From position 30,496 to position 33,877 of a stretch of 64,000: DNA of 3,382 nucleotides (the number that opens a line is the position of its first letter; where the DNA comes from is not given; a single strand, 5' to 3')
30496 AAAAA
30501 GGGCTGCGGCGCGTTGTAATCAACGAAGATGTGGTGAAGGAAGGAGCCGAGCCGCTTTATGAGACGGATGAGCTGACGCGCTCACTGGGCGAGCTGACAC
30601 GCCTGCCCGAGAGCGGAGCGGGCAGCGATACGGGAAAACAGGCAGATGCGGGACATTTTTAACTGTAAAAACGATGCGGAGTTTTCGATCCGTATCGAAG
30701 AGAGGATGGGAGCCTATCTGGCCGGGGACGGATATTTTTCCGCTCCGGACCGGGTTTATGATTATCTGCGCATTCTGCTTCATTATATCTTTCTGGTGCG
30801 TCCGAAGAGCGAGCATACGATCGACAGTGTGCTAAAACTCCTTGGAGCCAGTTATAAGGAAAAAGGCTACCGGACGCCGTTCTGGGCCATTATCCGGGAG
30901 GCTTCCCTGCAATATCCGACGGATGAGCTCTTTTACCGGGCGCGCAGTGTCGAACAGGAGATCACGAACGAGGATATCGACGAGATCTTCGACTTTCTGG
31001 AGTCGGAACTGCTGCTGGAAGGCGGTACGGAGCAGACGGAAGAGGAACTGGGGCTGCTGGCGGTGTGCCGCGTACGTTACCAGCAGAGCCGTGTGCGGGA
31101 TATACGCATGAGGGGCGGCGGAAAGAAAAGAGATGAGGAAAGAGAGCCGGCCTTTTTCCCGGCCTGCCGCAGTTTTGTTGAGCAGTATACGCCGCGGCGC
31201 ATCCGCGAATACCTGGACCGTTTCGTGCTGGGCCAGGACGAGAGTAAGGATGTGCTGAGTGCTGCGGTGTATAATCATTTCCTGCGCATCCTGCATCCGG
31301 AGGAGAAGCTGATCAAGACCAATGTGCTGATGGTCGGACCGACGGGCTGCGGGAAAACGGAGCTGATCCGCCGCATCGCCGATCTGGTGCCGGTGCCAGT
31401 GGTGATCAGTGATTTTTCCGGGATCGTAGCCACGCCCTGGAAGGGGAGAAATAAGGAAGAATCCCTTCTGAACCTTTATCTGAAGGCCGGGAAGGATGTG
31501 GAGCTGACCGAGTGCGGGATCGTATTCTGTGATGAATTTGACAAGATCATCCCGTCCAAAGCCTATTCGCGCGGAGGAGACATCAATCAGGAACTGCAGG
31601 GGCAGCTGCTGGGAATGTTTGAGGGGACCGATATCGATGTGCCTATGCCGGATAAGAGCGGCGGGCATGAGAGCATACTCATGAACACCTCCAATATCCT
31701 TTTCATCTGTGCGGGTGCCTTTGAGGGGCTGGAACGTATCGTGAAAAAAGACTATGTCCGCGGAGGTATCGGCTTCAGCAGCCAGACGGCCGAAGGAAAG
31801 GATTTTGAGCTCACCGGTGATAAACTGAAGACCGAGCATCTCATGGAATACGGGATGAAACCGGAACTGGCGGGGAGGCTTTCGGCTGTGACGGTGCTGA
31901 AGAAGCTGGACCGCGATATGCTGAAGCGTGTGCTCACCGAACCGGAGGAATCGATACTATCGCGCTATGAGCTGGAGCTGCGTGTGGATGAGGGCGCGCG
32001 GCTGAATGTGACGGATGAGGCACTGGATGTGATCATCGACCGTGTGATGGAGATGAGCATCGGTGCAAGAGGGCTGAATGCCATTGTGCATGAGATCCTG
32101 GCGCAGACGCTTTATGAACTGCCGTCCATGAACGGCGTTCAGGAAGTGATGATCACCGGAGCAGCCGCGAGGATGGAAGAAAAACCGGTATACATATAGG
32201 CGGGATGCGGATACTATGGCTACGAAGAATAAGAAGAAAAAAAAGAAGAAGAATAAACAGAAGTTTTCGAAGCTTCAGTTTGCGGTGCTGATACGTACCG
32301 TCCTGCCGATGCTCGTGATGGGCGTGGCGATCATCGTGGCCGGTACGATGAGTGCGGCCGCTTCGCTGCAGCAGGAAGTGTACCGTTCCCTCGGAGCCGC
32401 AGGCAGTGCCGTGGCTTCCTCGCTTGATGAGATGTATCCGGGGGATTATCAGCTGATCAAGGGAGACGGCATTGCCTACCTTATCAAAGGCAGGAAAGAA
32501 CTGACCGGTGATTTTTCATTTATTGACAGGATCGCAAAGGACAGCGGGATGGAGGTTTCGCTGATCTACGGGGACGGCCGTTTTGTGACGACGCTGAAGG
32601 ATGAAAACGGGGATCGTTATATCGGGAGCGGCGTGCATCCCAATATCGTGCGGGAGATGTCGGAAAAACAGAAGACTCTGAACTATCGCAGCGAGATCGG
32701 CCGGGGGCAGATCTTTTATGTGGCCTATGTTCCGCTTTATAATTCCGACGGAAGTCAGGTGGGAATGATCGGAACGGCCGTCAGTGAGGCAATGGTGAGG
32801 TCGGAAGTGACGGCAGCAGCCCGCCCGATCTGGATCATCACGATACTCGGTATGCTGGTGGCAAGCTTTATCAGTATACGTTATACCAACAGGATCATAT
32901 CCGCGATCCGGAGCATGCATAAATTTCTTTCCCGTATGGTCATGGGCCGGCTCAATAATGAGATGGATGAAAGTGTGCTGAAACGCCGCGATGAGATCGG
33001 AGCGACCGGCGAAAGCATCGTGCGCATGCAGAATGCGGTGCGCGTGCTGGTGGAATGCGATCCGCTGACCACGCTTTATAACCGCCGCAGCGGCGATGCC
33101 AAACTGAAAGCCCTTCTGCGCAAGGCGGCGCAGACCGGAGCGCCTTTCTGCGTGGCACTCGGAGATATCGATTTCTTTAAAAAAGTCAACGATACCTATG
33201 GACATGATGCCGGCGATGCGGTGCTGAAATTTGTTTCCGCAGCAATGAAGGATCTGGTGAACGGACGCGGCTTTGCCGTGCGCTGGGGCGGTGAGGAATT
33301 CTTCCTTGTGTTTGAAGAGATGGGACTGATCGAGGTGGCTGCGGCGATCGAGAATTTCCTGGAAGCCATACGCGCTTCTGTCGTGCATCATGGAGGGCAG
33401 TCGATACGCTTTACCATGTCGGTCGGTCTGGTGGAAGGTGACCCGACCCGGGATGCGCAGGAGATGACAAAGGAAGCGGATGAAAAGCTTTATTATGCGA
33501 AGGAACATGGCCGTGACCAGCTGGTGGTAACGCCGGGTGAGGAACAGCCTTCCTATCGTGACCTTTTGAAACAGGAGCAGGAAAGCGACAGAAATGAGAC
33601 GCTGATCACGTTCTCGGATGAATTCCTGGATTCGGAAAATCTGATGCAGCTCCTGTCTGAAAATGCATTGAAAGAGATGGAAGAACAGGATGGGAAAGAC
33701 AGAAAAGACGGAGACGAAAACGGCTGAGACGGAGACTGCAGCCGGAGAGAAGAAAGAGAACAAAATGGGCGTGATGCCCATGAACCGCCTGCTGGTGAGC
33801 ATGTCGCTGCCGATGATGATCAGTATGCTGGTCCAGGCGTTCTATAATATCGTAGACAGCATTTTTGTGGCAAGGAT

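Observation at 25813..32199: Candidate novel module: membrane-anchored surface protein followed by two overlapping, zinc-finger-less ClpX paralogues with rewired pore loops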

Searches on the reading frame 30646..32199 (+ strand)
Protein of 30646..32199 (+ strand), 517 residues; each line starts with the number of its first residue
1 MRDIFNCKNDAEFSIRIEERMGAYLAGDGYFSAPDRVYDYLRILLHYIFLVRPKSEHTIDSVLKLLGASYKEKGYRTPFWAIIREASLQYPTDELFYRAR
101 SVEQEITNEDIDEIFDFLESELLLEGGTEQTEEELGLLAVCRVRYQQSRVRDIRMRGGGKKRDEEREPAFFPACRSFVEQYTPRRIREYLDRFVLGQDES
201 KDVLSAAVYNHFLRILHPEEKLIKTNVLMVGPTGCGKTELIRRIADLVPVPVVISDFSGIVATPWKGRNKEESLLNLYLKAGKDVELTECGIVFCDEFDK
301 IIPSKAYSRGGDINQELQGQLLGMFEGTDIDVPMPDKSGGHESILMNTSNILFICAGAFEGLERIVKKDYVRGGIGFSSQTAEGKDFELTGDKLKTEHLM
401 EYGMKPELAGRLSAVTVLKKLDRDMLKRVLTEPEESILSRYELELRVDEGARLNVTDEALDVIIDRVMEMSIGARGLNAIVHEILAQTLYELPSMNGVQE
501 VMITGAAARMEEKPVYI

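Call 3: search_protein_families(library=pfam, proteins=[window:30646-32199:+], max_evalue=0.01)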
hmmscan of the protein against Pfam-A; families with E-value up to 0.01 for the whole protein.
window:30646-32199:+ (517 aa): 6 families
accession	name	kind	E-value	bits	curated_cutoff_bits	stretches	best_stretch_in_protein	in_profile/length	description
PF07724.20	AAA_2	-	1.6e-16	61.2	27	1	225-414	4-165/166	AAA domain (Cdc48 subfamily)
PF00004.35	AAA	-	5.7e-11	43.4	21.2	1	227-357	1-108/131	ATPase family associated with various cellular activities (AAA)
PF10431.15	ClpB_D2-small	-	2e-07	31.4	21.9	1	421-499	1-74/81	C-terminal, D2-small domain, of ClpB protein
PF00493.29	MCM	-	5.6e-06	26.1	23.3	1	193-301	25-133/224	MCM P-loop domain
PF07728.20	AAA_5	-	0.00031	21.2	22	1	226-254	1-30/139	AAA domain (dynein-related subfamily)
PF01078.27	Mg_chelatase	-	0.0044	16.9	20.3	0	226-249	24-47/207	Magnesium chelatase, subunit ChlI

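Call 4: search_protein_families(library=ncbifam, proteins=[window:30646-32199:+], max_evalue=0.01)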
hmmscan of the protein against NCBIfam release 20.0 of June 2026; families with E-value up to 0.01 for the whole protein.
window:30646-32199:+ (517 aa): 16 families
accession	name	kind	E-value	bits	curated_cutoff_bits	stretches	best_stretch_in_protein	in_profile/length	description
NF003745.1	PRK05342.1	equivalog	2.2e-83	280.4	359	1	179-515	58-406/418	ATP-dependent Clp protease ATP-binding subunit ClpX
TIGR00382.1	clpX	equivalog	1.8e-74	251.2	370.75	1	181-514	67-411/414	ATP-dependent protease ATP-binding subunit ClpX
TIGR00390.1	hslU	equivalog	9.9e-35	120.3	362.45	3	182-256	2-79/441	ATP-dependent protease ATPase subunit HslU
TIGR02639.1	ClpA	equivalog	3.2e-12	45.5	993.15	2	395-490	626-716/734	ATP-dependent Clp protease ATP-binding subunit ClpA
TIGR03346.1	chaperone_ClpB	equivalog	3.1e-08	32.4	1232.1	2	186-246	559-617/853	ATP-dependent chaperone ClpB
TIGR03345.1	VI_ClpV1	equivalog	2.5e-07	29.4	884.95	1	402-487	749-829/852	type VI secretion system ATPase TssH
NF008263.0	PRK11034.1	equivalog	4.1e-07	28.3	1350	1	183-258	449-522/758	ATP-dependent Clp protease ATP-binding subunit ClpA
NF008118.0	PRK10865.1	equivalog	1.4e-05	23.2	1417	1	185-247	561-621/857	ATP-dependent chaperone ClpB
NF041006.2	cell_div_CdvC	equivalog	8.6e-05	21.6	650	1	226-314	136-223/370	cell division protein CdvC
TIGR01243.1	CDC48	subfamily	0.00016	20.1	802.65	1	226-327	214-308/733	CDC48 family AAA ATPase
NF003229.0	PRK04195.1-5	equivalog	0.00034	19.5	280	1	177-301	7-115/413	replication factor C large subunit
NF042959.1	IteA_antiphage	equivalog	0.003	16.7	510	1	224-261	125-162/367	anti-phage ATPase IteA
NF008004.0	PRK10733.1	equivalog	0.0039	15.2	1008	1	194-311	154-266/644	ATP-dependent zinc metalloprotease FtsH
NF008653.0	PRK11650.1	subfamily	0.0042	16.2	432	1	227-248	33-54/357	sn-glycerol-3-phosphate ABC transporter ATP-binding protein UgpC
TIGR00954.1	3a01203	subfamily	0.0059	15.1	918.9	1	225-250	480-505/660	peroxysomal long chain fatty acyl transporter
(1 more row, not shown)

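Call 5: search_protein_families(library=padloc, proteins=[window:30646-32199:+], max_evalue=0.01)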
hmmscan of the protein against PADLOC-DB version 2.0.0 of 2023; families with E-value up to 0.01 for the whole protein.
window:30646-32199:+ (517 aa): 8 families
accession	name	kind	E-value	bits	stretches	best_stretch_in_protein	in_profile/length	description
PDLC03838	DolB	-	2.4e-06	25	1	184-303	131-243/375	-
PDLC02196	IetA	-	6.4e-05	20.5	1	222-261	120-159/374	-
PDLC04140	mad8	-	0.00011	19.8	1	224-368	27-129/314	mads_8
PDLC04232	IetA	-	0.00026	18.5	1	189-301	81-186/330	-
PDLC02195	IetA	-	0.0004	17.8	1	223-262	136-175/395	-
PDLC04231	IetA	-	0.0029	15.5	1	224-302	117-188/262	-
PDLC02499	BrxF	-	0.004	15.5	1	210-256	7-53/133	BrxF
PDLC04606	PDC-M37B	-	0.0067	13.6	0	185-246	137-196/390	-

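Call 7: search_solved_structures(query=window:30646-32199:+, show_alignments=2)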
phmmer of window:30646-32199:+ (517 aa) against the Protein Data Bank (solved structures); distinct sequences matched with E-value up to 0.001: 120 (the best 60 are shown).
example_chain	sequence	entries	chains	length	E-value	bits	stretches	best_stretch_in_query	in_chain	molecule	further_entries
8yd0_A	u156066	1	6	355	1.7e-61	211.5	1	182-508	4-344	ATP-dependent Clp protease ATP-binding subunit ClpX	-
9ndj_F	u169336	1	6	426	2e-61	211.3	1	182-508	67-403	ATP-dependent Clp protease ATP-binding subunit ClpX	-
6sfw_O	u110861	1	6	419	2.4e-59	204.4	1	177-514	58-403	ATP-dependent Clp protease ATP-binding subunit ClpX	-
6wr2_A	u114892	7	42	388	2e-58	201.4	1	182-514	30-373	ATP-dependent Clp protease ATP-binding subunit ClpX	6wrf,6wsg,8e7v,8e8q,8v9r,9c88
9c87_A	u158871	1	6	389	2.1e-58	201.3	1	182-514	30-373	ATP-dependent Clp protease ATP-binding subunit ClpX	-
3hte_A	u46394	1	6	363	3e-58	200.8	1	182-516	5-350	ATP-dependent Clp protease ATP-binding subunit clpX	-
4i34_A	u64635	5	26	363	3.2e-58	200.7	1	182-514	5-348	ATP-dependent Clp protease ATP-binding subunit ClpX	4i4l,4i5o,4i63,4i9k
8e91_A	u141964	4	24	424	3.3e-58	200.7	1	181-514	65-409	ATP-dependent Clp protease ATP-binding subunit ClpX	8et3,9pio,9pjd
6vfs_E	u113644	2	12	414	4.4e-58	200.2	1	182-508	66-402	ATP-dependent Clp protease ATP-binding subunit ClpX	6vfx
6po1_A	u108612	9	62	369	6.4e-58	199.7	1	182-514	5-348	ATP-dependent Clp protease ATP-binding subunit ClpX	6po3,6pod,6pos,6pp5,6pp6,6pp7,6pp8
3hws_A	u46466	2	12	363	7.8e-58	199.4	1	182-514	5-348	ATP-dependent Clp protease ATP-binding subunit clpX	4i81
1um8_A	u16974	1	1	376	2.9e-51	177.8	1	182-515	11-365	ATP-dependent Clp protease ATP-binding subunit clpX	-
9dvy_A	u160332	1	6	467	6.4e-49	170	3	215-385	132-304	ATP-dependent Clp protease ATP-binding subunit clpX-like, mitochondrial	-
9ykx_A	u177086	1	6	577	7.1e-49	169.9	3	215-385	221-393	ATP-dependent clpX-like chaperone, mitochondrial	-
9p9v_A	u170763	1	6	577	1.6e-48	168.7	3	215-385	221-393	ATP-dependent clpX-like chaperone, mitochondrial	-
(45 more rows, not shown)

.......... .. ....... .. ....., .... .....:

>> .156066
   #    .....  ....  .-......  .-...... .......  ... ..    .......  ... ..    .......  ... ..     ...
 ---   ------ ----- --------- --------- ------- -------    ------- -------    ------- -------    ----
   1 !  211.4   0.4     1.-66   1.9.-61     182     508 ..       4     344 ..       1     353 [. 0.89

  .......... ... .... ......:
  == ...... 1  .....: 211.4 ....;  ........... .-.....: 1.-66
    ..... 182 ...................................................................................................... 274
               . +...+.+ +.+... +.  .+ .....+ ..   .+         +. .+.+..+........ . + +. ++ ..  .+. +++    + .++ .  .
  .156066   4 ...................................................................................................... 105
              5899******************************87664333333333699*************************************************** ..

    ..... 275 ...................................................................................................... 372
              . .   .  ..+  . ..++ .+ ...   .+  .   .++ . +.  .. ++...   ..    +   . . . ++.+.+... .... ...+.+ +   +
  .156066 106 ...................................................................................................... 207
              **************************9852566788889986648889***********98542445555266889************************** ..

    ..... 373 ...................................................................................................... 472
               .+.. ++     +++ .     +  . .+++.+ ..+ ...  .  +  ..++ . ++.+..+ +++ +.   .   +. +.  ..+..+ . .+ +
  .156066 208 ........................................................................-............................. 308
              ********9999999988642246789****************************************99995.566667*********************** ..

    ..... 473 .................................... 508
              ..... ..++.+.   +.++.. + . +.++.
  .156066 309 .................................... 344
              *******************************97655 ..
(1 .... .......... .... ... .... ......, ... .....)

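Call 74: search_protein_families(library=phrogs, proteins=[window:30646-32199:+], max_evalue=0.001)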
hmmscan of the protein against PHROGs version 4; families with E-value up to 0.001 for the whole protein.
window:30646-32199:+ (517 aa): 6 families
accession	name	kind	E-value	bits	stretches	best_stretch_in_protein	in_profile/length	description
phrog_4339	-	unknown function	1.2e-61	210.5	2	284-507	351-526/552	-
phrog_5534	-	unknown function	6.1e-14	52.9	1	211-369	14-164/273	-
phrog_4871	-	other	2.5e-13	50.4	2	397-489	640-728/764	ATP-dependent protease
phrog_10371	-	DNA, RNA and nucleotide metabolism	7.1e-05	22.2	1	201-301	302-402/683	DNA helicase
phrog_10401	-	other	0.00019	21.3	1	212-307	448-536/667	ATPase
phrog_3757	-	unknown function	0.00032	21.2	1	223-261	125-163/367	-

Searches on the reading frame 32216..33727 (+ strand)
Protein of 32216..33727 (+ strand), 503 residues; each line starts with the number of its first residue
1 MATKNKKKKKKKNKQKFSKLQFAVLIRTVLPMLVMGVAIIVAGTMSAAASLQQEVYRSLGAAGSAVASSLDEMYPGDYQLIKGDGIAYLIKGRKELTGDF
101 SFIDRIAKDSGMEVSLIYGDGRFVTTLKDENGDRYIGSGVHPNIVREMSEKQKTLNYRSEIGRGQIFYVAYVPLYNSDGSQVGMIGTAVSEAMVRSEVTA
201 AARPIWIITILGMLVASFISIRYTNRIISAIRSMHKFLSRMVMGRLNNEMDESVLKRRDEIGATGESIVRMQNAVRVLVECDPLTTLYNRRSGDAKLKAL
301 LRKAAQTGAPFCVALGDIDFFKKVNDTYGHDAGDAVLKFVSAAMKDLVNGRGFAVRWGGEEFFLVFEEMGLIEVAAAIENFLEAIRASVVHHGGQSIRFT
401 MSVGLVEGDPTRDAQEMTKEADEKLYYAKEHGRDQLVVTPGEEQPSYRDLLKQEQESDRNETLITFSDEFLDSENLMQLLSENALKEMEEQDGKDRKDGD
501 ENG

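Call 3: search_protein_families(library=pfam, proteins=[window:32216-33727:+], max_evalue=0.01)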
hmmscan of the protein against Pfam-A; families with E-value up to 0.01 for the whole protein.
window:32216-33727:+ (503 aa): 4 families
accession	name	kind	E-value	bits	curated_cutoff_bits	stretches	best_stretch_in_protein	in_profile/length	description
PF00990.26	GGDEF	-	2.2e-36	125.5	23.8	1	281-435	3-161/161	Diguanylate cyclase, GGDEF domain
PF17202.10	sCache_3_3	-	6.7e-19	68.6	28.8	1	95-198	2-104/107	Single cache domain 3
PF24898.2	GGDEF_GdpP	-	3.4e-05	24.5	30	1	318-445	3-125/126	Cyclic-di-AMP phosphodiesterase GdpP-like, GGDEF domain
PF17201.10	Cache_3-Cache_2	-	0.0048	16.7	27.7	1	45-189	28-182/299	Cache 3/Cache 2 fusion domain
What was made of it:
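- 32216..33727 (+): Membrane-bound sCache_3_3-GGDEF diguanylate cyclase (503 aa). GGEEF lies at 33287-33301. This is the invariant third member of the unit. Pfam GGDEF 2e-36 and sCache_3_3 7e-19 (call 3).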
